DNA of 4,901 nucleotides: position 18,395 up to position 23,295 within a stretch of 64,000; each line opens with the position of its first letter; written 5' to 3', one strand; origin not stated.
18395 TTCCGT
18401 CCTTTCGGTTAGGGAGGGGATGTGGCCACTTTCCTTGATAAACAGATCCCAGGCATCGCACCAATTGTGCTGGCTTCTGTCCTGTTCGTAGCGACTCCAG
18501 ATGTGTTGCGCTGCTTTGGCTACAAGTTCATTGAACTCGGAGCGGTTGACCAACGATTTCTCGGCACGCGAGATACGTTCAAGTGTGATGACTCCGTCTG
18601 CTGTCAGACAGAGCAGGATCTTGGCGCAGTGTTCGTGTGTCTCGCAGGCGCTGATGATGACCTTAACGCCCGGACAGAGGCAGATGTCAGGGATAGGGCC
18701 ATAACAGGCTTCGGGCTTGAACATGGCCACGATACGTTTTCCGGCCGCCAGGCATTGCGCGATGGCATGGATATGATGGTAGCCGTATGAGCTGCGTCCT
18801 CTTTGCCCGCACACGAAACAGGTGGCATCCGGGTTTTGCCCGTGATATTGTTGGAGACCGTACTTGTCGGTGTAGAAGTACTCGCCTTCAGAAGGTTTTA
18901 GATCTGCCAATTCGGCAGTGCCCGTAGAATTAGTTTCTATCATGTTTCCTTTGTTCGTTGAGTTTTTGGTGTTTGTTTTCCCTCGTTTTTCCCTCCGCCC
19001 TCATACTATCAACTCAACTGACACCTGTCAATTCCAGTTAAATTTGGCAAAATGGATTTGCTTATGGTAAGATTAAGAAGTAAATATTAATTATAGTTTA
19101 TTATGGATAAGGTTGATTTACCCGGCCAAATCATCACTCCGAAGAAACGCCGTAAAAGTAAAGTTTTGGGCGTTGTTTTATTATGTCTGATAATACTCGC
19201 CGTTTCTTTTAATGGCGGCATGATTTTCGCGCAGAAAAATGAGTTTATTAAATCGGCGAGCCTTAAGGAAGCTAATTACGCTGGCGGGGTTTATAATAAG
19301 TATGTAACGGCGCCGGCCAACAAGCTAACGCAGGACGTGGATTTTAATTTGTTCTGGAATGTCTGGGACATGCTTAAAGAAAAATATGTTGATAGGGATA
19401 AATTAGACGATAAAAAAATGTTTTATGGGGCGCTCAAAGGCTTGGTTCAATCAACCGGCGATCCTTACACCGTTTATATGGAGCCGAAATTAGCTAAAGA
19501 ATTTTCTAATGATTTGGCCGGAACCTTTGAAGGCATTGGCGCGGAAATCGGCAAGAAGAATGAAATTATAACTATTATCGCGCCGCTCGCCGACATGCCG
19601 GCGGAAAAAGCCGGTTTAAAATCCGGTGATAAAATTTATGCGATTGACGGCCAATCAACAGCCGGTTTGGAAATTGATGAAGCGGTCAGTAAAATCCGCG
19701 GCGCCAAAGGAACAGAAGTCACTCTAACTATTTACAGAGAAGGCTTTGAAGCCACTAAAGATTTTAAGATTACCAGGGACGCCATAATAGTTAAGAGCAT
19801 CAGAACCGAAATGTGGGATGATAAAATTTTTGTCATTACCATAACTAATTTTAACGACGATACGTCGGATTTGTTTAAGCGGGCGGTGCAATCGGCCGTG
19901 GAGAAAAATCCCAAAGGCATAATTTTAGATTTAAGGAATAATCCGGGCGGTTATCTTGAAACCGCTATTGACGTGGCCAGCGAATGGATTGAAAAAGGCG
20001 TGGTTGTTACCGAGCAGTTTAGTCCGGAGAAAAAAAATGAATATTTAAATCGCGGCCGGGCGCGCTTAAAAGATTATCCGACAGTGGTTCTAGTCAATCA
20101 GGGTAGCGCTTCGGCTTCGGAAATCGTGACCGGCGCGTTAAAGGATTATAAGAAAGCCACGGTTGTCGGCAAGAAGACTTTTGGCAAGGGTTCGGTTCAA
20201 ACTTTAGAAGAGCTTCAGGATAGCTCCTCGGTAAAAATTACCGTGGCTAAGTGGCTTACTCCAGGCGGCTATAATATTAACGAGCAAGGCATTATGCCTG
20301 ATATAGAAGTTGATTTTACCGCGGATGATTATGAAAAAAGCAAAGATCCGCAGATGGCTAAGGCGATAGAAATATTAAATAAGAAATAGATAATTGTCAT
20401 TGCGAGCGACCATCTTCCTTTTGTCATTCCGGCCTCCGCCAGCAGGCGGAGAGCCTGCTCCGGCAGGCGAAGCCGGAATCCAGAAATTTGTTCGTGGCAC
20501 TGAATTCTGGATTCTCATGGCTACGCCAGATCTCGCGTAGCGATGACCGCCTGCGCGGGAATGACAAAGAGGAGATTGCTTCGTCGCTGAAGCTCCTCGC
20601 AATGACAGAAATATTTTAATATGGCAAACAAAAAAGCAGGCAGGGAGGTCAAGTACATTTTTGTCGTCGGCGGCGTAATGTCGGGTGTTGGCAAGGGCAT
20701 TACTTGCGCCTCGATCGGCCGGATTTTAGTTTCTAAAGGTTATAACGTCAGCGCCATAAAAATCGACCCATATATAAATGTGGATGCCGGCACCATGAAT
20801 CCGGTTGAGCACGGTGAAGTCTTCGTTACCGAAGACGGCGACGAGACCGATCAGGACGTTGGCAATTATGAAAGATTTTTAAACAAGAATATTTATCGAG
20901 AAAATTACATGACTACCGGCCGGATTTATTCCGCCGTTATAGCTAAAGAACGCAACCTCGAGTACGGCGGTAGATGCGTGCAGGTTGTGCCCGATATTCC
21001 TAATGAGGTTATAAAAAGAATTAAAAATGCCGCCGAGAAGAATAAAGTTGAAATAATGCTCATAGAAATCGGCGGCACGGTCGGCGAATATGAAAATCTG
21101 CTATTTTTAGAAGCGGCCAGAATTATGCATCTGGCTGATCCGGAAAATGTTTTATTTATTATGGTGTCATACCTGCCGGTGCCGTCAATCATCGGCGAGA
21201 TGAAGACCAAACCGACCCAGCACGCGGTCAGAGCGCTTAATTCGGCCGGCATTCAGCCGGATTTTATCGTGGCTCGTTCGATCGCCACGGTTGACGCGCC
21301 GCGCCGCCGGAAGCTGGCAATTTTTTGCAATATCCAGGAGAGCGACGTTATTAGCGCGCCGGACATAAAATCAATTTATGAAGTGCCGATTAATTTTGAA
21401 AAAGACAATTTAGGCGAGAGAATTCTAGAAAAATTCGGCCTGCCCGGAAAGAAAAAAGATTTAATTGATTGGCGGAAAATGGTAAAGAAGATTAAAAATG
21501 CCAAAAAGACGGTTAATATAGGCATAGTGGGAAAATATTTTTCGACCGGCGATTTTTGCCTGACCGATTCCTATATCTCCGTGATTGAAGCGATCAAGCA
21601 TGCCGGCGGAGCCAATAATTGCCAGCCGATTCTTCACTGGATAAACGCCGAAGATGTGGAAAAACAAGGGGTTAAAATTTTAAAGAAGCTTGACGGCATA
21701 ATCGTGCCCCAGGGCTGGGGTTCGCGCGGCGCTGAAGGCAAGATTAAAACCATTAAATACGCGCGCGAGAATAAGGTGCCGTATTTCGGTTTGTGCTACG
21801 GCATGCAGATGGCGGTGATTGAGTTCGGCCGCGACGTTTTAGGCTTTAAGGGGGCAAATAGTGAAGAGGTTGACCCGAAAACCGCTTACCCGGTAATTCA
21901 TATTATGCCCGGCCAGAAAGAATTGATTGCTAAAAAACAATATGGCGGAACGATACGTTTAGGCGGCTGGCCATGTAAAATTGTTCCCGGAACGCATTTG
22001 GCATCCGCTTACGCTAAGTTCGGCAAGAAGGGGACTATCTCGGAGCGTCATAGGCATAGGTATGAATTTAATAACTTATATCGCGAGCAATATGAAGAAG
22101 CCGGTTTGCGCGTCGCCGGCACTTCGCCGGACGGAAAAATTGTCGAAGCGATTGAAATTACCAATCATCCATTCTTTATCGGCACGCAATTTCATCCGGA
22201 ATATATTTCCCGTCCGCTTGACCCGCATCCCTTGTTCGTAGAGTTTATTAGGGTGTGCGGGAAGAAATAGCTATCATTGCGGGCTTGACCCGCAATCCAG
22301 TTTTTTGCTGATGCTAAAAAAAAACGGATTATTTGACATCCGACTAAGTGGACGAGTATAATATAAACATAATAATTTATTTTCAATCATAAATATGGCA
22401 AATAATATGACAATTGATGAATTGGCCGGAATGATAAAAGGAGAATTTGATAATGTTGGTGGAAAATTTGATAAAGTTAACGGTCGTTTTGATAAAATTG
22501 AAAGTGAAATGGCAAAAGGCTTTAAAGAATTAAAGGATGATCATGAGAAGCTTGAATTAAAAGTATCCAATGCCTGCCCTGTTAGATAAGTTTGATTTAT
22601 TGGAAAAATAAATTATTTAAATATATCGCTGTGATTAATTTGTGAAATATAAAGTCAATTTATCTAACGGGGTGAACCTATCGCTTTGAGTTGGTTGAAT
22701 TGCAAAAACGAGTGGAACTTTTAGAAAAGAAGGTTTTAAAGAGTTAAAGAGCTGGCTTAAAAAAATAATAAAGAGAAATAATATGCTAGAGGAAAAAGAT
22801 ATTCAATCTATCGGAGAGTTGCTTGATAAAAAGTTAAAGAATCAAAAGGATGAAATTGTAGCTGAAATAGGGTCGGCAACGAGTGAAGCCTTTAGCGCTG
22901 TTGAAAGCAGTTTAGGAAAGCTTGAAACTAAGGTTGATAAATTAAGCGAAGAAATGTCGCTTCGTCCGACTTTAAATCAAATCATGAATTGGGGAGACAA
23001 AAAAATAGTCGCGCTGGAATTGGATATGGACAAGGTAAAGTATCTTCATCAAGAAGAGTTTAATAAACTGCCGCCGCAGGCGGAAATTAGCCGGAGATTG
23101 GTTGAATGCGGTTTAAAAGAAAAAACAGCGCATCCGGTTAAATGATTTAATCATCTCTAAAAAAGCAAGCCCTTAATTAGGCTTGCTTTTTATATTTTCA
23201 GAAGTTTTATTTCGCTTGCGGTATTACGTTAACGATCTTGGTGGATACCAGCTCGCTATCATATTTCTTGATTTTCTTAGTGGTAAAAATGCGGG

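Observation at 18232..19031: Self-contained high-GC orphan gene (Cys/His-rich domain plus DUF2934-like repeats); all four high-GC islets in the window share strand and leader style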

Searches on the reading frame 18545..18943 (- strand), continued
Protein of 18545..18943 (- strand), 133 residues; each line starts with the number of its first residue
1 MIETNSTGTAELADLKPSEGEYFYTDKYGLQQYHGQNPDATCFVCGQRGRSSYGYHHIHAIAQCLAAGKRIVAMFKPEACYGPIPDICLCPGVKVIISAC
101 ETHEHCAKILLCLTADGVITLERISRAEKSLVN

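Call 91: find_related_loci(query=A7, collection=viral_contigs, flank=6000)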
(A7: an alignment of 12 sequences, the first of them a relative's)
Query A7 (144 aa) in viral_contigs; peptide patterns used: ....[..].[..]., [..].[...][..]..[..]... (x = any residue, [..] = any of these).
8 stretches matched a pattern; 1 encode a relative of the query (tblastn E <= 1e-3); 1 distinct loci.
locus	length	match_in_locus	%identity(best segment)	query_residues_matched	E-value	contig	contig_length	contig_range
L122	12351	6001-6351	66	25-139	6e-50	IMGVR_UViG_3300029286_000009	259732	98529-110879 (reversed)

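Call 107: search_protein_families(library=ncbifam, alignment_id=A7, max_evalue=0.01)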
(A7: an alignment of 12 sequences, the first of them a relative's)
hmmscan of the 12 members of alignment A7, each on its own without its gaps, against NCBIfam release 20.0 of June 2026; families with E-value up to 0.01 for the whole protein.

A. member 1, P0025 (144 aa): 0 families

B. families by the number of members that match (of 12 scanned): 0 families

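Call 109: search_protein_families(library=pfam, proteins=[L122:953-1906:+, L122:1937-2392:+, L122:3047-3757:+, L122:3754-4818:+, L122:4825-5370:+, L122:5779-6399:+, L122:7266-8027:+, L122:9405-9932:+, L122:10246-10701:+, L122:10705-11262:+], max_evalue=0.001)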
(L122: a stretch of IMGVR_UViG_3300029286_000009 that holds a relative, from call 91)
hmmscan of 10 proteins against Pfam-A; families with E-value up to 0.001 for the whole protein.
L122:953-1906:+ (317 aa): 0 families

L122:1937-2392:+ (151 aa): 0 families

L122:3047-3757:+ (236 aa): 1 family
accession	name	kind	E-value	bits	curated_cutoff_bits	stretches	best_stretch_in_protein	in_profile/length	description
PF00574.28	CLP_protease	-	2.6e-25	89.8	20.2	1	30-202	12-180/182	Clp protease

L122:3754-4818:+ (354 aa): 1 family
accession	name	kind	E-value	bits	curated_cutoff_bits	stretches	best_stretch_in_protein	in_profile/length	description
PF04055.27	Radical_SAM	-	1e-13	52.2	29.5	1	54-151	2-108/166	Radical SAM superfamily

L122:4825-5370:+ (181 aa): 0 families

L122:5779-6399:+ (206 aa): 0 families

L122:7266-8027:+ (253 aa): 0 families

L122:9405-9932:+ (175 aa): 0 families

L122:10246-10701:+ (151 aa): 0 families

L122:10705-11262:+ (185 aa): 2 families
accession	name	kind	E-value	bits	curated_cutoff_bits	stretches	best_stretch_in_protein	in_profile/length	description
PF00149.33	Metallophos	-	2.7e-05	25.1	21.5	1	3-86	2-71/191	Calcineurin-like phosphoesterase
PF12850.12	Metallophos_2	-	0.00092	19.7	27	0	7-138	6-118/154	Calcineurin-like phosphoesterase superfamily domain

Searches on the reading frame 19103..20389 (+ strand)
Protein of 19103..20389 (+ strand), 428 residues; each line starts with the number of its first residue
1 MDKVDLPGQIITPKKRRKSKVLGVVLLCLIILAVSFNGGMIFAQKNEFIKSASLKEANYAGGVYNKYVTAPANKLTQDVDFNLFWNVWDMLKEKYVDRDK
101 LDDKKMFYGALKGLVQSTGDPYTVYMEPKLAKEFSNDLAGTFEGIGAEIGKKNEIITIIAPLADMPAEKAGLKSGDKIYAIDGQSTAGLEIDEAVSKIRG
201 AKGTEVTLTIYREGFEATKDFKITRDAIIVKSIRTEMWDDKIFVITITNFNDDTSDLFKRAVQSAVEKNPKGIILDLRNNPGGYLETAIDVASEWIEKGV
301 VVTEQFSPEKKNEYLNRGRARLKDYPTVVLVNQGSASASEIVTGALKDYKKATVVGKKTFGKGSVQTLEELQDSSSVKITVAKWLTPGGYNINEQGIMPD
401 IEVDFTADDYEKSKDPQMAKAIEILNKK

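Call 72: find_related_loci(query=window:19103-20389:+, collection=metagenome_contigs, flank=4000)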
Query window:19103-20389:+ (428 aa) in metagenome_contigs; peptide patterns used: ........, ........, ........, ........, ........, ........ (x = any residue, [..] = any of these).
215 stretches matched a pattern; 14 encode a relative of the query (tblastn E <= 1e-3); 14 distinct loci.
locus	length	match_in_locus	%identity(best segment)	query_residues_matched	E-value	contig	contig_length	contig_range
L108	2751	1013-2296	82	1-428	0e+0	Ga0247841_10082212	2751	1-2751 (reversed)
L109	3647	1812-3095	81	1-428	0e+0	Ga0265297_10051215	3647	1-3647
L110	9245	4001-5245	84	14-428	0e+0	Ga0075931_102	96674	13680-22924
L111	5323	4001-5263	76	8-428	0e+0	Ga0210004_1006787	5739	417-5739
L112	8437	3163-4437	79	5-428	0e+0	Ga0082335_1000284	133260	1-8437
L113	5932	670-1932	77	8-428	0e+0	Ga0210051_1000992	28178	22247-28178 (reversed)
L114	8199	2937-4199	77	8-428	0e+0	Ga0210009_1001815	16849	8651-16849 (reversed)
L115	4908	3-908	79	127-428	1e-159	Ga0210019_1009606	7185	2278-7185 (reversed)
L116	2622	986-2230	39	6-425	2e-95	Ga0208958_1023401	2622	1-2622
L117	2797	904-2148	39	6-425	1e-94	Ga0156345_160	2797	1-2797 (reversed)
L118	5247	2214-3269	46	80-426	1e-91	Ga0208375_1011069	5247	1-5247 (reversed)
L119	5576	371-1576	37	15-427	6e-76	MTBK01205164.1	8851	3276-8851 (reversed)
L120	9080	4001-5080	40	76-425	1e-84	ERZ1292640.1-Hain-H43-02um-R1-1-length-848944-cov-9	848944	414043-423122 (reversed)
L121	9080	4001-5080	42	78-427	8e-87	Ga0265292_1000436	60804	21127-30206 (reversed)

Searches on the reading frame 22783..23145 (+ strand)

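Call 23: search_protein_families(library=pfam, proteins=[window:22783-23145:+], max_evalue=0.01)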
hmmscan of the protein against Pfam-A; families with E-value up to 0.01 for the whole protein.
window:22783-23145:+ (120 aa): 0 families

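Call 81: search_protein_families(library=padloc, proteins=[window:22783-23145:+], max_evalue=0.01)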
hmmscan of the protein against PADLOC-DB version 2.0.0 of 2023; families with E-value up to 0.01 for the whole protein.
window:22783-23145:+ (120 aa): 1 family
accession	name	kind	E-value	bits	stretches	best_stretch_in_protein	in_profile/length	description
PDLC04892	PDC-S06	-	0.0052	13.1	1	7-100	467-559/843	-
